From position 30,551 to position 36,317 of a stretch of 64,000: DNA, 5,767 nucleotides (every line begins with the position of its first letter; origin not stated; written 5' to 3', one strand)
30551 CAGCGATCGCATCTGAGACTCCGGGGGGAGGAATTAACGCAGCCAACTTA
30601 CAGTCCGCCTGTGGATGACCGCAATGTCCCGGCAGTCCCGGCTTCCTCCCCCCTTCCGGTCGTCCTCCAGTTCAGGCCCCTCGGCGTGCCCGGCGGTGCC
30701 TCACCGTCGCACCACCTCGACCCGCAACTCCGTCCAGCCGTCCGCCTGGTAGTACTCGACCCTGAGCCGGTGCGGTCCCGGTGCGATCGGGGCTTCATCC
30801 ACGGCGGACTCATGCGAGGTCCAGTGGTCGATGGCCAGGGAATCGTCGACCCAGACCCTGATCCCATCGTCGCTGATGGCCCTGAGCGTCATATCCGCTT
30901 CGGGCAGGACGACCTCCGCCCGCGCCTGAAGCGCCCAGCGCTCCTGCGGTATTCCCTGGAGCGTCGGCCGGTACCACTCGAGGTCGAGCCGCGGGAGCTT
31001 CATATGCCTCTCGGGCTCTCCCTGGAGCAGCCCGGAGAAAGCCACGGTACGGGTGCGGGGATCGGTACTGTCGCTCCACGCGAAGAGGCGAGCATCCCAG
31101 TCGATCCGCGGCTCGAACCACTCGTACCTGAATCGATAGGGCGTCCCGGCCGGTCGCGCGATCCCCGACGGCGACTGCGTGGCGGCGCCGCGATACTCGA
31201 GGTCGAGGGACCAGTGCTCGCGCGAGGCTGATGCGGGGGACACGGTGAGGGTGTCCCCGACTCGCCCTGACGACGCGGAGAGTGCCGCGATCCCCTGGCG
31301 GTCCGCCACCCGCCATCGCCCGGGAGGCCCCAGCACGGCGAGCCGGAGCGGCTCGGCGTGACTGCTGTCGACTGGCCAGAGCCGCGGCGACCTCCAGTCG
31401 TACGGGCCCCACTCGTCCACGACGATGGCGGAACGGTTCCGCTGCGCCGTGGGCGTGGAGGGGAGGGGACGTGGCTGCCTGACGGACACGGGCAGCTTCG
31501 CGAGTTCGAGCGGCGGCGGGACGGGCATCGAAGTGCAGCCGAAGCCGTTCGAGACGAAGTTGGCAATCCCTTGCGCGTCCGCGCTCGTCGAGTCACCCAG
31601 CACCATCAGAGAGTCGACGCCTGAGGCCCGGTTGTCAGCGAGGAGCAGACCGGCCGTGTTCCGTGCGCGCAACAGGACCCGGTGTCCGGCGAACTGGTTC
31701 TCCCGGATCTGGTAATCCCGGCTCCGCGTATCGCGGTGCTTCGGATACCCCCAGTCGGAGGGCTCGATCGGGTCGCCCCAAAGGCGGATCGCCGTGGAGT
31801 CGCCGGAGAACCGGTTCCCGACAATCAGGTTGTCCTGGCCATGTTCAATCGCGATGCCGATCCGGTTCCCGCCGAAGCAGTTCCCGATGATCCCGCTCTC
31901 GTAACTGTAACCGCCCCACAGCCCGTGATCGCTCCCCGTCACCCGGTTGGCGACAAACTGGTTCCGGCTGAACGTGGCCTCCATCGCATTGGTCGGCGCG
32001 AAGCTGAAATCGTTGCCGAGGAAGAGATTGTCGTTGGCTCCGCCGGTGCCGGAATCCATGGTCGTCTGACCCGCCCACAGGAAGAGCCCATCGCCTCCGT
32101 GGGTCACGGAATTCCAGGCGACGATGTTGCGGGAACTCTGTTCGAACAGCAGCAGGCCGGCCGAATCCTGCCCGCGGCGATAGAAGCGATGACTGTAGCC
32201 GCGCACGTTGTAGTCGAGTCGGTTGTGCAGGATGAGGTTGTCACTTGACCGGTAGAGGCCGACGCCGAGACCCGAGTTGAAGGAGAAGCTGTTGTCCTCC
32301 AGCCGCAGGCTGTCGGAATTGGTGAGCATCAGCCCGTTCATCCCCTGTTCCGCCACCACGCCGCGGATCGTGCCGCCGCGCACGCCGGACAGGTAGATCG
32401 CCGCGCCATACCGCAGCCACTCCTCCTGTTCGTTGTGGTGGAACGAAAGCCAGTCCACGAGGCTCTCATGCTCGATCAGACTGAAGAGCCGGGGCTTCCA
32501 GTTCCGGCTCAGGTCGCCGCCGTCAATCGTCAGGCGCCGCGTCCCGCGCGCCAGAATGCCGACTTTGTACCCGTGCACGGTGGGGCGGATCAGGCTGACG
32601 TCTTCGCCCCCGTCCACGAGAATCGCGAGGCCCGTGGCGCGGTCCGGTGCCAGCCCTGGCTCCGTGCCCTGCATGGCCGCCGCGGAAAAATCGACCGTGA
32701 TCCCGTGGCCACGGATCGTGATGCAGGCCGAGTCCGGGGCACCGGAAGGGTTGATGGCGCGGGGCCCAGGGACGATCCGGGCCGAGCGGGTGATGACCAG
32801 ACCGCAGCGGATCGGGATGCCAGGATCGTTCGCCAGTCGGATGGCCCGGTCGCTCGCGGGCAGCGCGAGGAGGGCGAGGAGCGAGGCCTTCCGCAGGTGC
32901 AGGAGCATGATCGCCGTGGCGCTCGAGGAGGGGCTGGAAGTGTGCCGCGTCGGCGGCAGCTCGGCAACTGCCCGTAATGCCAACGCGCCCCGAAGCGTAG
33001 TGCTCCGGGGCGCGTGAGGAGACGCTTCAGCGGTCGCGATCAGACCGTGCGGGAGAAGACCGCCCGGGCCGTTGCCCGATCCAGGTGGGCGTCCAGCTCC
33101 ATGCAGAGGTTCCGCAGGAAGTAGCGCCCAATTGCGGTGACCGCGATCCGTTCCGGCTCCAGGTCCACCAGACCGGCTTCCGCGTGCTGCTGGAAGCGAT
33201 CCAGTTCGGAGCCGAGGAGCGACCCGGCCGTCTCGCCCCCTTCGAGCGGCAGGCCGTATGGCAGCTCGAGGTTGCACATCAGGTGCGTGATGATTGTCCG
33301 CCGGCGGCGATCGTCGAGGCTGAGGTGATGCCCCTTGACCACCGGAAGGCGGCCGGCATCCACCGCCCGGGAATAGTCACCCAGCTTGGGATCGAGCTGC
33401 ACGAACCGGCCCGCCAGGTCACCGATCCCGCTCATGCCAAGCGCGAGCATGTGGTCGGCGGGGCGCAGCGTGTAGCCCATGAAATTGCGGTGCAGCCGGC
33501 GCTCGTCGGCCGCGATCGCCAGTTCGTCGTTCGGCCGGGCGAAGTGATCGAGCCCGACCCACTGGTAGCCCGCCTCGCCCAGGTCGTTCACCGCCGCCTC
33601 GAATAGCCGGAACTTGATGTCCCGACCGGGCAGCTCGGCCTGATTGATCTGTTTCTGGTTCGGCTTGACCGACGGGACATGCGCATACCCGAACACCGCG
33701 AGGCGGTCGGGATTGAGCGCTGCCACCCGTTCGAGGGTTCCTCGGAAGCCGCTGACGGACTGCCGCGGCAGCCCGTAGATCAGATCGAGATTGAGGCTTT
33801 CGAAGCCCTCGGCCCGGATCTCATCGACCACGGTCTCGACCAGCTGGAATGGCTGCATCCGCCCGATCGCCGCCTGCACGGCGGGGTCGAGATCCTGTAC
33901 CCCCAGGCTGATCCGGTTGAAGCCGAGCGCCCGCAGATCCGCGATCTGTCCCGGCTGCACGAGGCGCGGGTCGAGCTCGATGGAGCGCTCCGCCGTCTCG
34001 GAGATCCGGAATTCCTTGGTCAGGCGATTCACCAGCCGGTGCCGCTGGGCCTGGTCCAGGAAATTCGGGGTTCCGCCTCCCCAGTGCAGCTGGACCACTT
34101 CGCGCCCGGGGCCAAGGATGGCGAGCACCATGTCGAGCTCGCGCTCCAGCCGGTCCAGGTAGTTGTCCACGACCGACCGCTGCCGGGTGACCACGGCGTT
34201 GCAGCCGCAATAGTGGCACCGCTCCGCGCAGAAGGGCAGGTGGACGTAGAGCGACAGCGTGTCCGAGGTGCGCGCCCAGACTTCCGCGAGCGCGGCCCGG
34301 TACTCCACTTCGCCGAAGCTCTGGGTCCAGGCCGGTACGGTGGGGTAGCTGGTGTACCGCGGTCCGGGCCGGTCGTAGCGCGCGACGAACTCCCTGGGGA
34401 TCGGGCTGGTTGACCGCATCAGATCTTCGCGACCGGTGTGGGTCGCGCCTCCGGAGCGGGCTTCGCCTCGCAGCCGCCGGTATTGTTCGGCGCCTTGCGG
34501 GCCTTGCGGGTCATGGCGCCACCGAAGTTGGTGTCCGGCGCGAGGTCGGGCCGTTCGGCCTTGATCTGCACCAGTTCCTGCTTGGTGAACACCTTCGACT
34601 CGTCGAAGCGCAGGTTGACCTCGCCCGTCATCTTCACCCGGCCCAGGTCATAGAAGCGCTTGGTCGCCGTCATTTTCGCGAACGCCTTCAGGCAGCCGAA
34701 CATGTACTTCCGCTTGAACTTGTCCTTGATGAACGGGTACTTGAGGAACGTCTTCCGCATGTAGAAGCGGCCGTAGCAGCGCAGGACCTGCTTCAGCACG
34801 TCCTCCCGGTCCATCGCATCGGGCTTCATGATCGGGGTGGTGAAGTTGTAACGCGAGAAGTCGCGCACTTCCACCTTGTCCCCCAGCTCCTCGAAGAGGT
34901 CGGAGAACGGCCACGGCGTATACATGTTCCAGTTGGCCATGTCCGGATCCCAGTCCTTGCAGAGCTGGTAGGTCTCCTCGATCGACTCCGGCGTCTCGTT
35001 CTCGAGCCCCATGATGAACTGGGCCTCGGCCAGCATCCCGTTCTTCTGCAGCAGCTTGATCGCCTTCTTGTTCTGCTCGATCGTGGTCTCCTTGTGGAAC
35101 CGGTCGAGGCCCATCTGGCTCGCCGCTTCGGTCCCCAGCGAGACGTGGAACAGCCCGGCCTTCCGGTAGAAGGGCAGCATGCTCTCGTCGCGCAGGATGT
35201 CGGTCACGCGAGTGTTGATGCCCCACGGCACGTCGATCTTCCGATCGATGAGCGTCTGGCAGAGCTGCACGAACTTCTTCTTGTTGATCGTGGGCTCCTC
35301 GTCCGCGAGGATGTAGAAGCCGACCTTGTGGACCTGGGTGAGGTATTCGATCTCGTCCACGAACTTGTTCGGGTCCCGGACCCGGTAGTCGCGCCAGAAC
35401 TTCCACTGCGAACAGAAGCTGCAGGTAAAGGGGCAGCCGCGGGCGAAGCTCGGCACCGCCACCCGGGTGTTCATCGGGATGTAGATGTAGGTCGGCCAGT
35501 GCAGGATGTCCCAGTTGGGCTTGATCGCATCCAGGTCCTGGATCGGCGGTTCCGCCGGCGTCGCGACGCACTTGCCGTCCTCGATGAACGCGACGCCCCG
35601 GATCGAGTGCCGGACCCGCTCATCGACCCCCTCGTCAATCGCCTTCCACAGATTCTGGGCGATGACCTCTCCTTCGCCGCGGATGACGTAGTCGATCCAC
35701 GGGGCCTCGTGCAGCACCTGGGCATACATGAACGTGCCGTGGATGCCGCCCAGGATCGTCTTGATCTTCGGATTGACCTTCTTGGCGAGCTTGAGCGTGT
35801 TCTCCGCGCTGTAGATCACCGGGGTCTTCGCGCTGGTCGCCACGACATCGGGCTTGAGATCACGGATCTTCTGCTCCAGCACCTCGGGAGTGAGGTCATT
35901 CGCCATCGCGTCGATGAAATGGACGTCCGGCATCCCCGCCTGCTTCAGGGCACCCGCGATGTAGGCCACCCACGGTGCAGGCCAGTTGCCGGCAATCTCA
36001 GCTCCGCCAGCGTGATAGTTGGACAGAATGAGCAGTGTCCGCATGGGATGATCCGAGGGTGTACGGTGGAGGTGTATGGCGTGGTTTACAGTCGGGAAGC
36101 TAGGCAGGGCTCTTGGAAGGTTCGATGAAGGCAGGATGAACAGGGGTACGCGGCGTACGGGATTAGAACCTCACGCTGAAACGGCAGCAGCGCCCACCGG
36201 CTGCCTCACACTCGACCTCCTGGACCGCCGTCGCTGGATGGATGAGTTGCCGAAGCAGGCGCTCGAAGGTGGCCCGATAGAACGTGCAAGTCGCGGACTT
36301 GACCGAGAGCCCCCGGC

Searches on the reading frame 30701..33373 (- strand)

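Call 56: search_protein_families(library=pfam, proteins=[window:30701-33373:-], max_evalue=0.00001)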
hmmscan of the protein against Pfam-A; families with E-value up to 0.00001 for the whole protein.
window:30701-33373:- (890 aa): 3 families
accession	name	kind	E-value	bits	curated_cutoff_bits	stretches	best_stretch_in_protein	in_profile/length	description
PF13229.12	Beta_helix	-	2.1e-18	66.9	25.9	1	250-437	2-149/158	Right handed beta helix region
PF05048.19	NosD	-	7.2e-17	62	23.6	2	323-394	82-154/212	Periplasmic copper-binding protein (NosD)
PF07691.17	PA14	-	2.1e-09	37.8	24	1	803-888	36-134/147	PA14 domain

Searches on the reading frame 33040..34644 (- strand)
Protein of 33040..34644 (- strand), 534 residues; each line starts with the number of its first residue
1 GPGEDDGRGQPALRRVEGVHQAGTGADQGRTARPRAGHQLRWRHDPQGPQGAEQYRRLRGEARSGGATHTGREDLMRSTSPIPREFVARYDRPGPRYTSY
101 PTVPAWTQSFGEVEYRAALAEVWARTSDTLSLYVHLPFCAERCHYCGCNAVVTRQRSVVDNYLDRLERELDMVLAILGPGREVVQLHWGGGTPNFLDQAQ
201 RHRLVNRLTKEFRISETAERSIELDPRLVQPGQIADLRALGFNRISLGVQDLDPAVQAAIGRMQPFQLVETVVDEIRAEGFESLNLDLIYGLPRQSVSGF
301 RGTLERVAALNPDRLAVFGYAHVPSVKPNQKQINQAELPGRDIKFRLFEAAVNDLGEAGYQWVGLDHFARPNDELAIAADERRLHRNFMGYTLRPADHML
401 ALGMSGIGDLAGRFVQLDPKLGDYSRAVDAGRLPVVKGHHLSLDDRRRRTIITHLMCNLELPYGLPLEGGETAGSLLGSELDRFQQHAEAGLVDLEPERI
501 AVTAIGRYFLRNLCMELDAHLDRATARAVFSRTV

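Call 56: search_protein_families(library=pfam, proteins=[window:33040-34644:-], max_evalue=0.00001)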
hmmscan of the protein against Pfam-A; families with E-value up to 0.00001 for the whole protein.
window:33040-34644:- (534 aa): 1 family
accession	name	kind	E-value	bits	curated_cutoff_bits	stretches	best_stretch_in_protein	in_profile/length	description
PF04055.27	Radical_SAM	-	1.3e-19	71.4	29.5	1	133-306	1-165/166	Radical SAM superfamily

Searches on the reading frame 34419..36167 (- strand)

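Call 56: search_protein_families(library=pfam, proteins=[window:34419-36167:-], max_evalue=0.00001)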
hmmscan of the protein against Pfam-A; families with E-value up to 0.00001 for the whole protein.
window:34419-36167:- (582 aa): 2 families
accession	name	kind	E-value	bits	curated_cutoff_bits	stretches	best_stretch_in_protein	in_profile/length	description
PF02310.24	B12-binding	-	3.7e-25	88.5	32.1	1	53-171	3-118/121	B12 binding domain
PF04055.27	Radical_SAM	-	2.8e-22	80.1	29.5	1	241-403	3-166/166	Radical SAM superfamily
